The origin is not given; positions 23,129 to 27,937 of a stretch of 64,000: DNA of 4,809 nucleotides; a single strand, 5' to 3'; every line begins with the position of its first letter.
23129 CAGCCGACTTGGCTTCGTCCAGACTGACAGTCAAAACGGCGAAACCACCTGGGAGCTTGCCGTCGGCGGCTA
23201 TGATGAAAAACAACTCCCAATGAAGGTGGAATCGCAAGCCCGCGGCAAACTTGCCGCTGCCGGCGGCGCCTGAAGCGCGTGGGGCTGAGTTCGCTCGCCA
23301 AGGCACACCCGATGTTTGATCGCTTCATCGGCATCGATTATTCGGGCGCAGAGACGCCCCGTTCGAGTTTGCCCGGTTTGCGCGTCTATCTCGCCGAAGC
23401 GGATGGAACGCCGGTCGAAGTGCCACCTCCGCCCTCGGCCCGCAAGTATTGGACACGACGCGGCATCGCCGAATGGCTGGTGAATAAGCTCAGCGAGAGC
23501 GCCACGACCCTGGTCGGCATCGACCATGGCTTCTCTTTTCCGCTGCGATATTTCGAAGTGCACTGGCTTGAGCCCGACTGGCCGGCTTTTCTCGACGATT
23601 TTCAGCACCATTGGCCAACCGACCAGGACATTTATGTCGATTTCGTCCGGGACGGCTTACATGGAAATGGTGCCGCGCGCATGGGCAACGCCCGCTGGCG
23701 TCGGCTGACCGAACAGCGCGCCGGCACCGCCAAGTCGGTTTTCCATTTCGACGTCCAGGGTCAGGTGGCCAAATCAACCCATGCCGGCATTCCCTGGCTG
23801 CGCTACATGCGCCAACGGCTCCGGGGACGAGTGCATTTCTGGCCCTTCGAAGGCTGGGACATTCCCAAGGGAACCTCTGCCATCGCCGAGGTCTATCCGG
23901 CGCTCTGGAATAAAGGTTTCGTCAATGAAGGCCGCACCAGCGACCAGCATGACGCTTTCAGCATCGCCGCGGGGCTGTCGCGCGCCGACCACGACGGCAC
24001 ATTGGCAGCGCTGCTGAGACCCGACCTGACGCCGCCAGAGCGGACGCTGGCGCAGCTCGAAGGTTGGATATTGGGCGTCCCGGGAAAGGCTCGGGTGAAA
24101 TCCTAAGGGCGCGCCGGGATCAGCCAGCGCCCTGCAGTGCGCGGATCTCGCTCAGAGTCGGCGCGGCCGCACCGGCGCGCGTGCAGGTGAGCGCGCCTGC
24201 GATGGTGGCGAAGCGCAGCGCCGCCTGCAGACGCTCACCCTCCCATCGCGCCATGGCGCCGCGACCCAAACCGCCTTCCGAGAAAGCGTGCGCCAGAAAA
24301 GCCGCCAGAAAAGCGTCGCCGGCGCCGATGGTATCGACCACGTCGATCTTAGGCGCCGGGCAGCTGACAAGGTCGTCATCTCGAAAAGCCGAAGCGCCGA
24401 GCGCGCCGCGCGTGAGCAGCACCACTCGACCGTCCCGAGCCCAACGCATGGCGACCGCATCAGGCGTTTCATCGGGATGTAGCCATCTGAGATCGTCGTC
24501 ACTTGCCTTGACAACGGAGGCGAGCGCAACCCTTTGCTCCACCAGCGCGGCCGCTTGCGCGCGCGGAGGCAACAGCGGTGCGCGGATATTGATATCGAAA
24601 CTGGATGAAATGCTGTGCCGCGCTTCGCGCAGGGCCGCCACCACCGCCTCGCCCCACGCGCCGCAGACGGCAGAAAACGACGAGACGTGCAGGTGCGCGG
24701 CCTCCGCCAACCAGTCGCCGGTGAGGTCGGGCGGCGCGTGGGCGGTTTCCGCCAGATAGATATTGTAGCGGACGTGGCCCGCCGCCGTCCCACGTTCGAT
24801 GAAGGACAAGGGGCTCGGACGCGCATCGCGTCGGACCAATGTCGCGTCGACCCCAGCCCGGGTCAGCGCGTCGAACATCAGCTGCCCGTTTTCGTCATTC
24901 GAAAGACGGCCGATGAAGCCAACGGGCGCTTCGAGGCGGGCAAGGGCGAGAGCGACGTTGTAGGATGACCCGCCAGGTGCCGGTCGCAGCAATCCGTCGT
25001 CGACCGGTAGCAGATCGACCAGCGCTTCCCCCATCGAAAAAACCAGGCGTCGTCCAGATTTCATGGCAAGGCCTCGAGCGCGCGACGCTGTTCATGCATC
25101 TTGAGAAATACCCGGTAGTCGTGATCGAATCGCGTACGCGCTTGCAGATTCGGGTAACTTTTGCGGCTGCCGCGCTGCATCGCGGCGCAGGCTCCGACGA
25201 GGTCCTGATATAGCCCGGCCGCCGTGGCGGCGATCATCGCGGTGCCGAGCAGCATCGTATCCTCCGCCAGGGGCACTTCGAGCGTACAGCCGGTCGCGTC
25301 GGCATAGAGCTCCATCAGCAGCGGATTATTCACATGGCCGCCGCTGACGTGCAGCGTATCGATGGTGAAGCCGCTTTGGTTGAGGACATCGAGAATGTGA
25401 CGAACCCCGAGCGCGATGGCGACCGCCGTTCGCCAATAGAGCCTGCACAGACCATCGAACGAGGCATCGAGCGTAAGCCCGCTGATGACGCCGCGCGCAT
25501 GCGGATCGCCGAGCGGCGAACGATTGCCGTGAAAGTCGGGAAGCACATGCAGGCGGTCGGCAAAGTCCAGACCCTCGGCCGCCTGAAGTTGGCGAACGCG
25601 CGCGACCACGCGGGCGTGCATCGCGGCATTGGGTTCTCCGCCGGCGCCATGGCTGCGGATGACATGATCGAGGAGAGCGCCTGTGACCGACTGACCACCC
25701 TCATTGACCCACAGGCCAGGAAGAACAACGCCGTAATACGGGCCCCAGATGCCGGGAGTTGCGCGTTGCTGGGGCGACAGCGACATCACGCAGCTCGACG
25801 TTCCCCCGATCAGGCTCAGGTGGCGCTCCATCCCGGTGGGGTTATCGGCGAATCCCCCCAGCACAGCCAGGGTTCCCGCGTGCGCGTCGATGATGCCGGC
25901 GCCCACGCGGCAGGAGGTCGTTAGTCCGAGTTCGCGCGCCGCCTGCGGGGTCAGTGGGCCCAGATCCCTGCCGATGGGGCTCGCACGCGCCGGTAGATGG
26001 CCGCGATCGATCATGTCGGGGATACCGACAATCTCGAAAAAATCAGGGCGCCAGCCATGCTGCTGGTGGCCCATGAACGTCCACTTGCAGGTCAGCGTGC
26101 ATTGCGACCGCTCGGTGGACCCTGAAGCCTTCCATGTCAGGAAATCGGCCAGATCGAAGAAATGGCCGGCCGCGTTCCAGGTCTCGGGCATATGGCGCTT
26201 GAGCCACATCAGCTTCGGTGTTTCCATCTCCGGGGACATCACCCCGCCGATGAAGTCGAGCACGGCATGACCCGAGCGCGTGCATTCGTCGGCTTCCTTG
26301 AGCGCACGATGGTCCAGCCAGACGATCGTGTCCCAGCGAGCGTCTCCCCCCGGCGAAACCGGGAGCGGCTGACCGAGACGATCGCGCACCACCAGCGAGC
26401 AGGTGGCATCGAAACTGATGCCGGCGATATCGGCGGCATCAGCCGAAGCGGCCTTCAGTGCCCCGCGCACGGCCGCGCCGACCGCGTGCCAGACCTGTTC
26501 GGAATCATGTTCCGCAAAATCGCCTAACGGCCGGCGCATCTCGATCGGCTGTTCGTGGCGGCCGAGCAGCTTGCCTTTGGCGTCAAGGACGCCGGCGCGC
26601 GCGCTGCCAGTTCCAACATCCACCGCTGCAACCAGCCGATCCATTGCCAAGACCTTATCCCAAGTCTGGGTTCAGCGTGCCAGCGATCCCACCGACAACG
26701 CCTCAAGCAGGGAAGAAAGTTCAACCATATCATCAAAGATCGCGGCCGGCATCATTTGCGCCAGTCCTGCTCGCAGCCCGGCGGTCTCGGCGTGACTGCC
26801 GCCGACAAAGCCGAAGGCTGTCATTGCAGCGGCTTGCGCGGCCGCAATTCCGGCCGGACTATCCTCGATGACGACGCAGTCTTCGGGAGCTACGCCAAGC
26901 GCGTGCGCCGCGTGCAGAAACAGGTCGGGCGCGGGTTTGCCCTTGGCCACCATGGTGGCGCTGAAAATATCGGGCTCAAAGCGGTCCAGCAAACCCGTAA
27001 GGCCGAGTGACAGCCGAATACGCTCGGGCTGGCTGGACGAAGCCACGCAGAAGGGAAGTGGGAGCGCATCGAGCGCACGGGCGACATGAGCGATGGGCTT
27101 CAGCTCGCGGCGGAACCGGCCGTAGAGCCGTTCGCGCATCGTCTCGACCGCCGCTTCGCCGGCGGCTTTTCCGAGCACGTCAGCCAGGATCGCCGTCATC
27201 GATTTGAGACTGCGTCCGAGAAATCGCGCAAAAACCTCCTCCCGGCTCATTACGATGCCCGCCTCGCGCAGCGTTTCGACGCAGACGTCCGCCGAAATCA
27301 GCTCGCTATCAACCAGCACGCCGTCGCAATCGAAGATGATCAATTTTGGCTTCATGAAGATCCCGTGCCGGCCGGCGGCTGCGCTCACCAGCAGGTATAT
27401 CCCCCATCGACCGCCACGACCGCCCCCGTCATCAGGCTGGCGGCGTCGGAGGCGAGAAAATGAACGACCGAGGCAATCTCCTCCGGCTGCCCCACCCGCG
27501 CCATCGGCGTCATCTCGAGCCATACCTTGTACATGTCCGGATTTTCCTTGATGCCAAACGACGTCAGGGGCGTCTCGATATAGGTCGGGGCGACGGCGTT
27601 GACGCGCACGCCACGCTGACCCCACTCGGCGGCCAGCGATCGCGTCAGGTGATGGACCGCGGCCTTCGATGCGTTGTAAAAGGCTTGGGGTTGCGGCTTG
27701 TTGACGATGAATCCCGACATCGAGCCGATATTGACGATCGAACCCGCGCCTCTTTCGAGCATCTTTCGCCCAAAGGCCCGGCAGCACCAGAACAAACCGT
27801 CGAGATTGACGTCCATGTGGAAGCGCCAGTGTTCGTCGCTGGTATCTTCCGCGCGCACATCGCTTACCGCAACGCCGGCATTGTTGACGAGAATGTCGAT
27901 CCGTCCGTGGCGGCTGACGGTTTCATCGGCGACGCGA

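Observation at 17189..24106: Candidate undescribed system: an ACP-centred tailoring operon next to the polysaccharide cluster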

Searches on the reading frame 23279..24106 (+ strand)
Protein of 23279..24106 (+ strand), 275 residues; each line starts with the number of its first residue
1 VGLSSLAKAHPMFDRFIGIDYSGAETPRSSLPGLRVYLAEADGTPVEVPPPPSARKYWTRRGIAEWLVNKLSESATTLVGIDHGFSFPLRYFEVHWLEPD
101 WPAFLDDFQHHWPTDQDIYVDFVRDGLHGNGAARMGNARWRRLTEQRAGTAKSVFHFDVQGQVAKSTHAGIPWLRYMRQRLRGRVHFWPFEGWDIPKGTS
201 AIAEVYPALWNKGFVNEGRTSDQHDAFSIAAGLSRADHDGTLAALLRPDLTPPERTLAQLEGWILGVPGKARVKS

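Call 5: search_protein_families(library=pfam, proteins=[window:23279-24106:+], max_evalue=0.01)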
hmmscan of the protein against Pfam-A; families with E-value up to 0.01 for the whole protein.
window:23279-24106:+ (275 aa): 0 families

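Call 6: search_protein_families(library=ncbifam, proteins=[window:23279-24106:+], max_evalue=0.01)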
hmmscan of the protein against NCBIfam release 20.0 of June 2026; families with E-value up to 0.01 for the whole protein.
window:23279-24106:+ (275 aa): 1 family
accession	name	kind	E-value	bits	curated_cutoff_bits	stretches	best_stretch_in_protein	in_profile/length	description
NF011066.0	PRK14495.1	equivalog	5.9e-10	38.7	596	1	135-267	315-441/452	putative molybdopterin-guanine dinucleotide biosynthesis protein MobB/unknown domain fusion protein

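Call 47: search_protein_families(library=pfam, proteins=[window:23279-24106:+], max_evalue=0.01)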
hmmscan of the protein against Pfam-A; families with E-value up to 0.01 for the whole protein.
window:23279-24106:+ (275 aa): 0 families

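Call 81: search_protein_families(library=pfam, proteins=[window:23312-24106:+], max_evalue=10)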
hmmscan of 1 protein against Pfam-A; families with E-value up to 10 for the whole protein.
window:23312-24106:+ (264 aa): 0 families

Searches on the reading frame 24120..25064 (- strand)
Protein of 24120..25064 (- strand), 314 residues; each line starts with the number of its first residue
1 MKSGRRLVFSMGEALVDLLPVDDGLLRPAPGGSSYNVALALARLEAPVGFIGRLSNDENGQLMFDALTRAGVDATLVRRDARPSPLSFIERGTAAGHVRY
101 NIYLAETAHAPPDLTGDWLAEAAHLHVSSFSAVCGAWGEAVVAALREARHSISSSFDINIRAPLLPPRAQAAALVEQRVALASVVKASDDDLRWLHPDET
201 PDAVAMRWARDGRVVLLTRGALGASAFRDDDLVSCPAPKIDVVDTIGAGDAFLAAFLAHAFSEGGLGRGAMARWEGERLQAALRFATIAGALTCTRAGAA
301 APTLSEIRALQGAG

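Call 7: search_protein_families(library=pfam, proteins=[window:24120-25064:-], max_evalue=0.001)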
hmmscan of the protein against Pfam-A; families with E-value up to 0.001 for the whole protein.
window:24120-25064:- (314 aa): 1 family
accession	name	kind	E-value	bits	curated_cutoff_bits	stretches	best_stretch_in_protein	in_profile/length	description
PF00294.29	PfkB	-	1.6e-43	149.6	25.8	1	26-302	31-298/302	pfkB family carbohydrate kinase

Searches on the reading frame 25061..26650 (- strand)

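Call 7: search_protein_families(library=pfam, proteins=[window:25061-26650:-], max_evalue=0.001)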
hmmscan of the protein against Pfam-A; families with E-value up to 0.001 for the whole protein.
window:25061-26650:- (529 aa): 2 families
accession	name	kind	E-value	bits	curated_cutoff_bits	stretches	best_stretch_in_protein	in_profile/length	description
PF02782.22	FGGY_C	-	6.7e-48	163.5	27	1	280-478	3-198/198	FGGY family of carbohydrate kinases, C-terminal domain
PF00370.27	FGGY_N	-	4.8e-25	89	28.8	1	7-261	2-244/245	FGGY family of carbohydrate kinases, N-terminal domain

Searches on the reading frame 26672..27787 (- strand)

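Call 7: search_protein_families(library=pfam, proteins=[window:26672-27787:-], max_evalue=0.001)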
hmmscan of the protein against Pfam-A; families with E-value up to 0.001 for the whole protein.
window:26672-27787:- (371 aa): 3 families
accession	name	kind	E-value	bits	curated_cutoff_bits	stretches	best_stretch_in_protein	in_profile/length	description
PF00702.32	Hydrolase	-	5.7e-22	79.5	26.4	1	148-320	2-190/191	haloacid dehalogenase-like hydrolase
PF13419.12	HAD_2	-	9.5e-22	78.4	23.8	1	150-325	1-176/178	Haloacid dehalogenase-like hydrolase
PF13242.12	Hydrolase_like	-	7.4e-06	26.2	22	1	283-356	3-74/75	HAD-hyrolase-like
